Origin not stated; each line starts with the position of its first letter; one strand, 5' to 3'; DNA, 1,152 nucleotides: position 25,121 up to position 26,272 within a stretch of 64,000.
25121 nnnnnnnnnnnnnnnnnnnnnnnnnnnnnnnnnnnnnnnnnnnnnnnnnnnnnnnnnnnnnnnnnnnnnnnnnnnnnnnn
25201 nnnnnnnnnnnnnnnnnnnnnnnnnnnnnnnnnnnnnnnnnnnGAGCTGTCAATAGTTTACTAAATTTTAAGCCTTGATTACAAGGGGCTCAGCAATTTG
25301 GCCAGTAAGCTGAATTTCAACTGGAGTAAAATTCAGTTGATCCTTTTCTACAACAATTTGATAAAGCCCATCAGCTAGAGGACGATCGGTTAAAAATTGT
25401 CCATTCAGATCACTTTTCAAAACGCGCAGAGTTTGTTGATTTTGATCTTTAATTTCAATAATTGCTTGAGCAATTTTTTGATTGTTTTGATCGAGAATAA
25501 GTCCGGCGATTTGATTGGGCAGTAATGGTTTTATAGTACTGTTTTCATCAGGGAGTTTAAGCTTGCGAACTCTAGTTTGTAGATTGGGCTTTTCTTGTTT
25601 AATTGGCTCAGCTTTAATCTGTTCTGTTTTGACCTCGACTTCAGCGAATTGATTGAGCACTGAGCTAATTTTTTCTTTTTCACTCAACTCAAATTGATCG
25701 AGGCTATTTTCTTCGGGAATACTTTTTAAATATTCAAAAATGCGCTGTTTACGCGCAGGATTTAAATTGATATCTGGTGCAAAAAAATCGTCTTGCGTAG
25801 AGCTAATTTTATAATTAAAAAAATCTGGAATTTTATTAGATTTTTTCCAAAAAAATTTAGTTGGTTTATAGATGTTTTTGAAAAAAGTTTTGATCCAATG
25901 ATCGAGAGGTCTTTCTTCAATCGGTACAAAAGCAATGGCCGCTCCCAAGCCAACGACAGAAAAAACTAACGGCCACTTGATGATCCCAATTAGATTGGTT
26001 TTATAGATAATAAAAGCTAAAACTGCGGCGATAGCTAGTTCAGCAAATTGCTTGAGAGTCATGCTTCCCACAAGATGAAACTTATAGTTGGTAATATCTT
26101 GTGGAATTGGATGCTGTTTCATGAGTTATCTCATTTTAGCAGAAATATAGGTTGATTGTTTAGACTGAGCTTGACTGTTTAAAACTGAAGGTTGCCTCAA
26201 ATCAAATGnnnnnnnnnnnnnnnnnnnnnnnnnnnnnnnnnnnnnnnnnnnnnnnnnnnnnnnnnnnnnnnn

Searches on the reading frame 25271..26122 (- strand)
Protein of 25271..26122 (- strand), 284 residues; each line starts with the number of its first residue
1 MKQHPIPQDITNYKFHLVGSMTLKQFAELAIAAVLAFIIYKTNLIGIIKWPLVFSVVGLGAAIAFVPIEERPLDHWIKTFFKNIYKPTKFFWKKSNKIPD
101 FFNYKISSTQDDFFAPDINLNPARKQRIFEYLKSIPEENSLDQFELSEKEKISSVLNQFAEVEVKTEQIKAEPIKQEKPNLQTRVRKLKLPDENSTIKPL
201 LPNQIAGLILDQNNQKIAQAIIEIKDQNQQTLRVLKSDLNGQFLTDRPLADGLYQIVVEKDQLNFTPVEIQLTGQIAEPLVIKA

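Call 11: search_protein_families(library=pfam, proteins=[window:25271-26122:-], max_evalue=0.001)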
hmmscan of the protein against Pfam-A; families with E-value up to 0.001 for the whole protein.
window:25271-26122:- (284 aa): 2 families
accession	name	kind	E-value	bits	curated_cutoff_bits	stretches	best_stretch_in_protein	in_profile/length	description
PF12666.12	PrgI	-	6.4e-07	30.3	27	1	5-89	1-88/91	PrgI family protein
PF13620.12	CarboxypepD_reg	-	7.2e-05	23.5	32.3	1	204-263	1-59/82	Carboxypeptidase regulatory-like domain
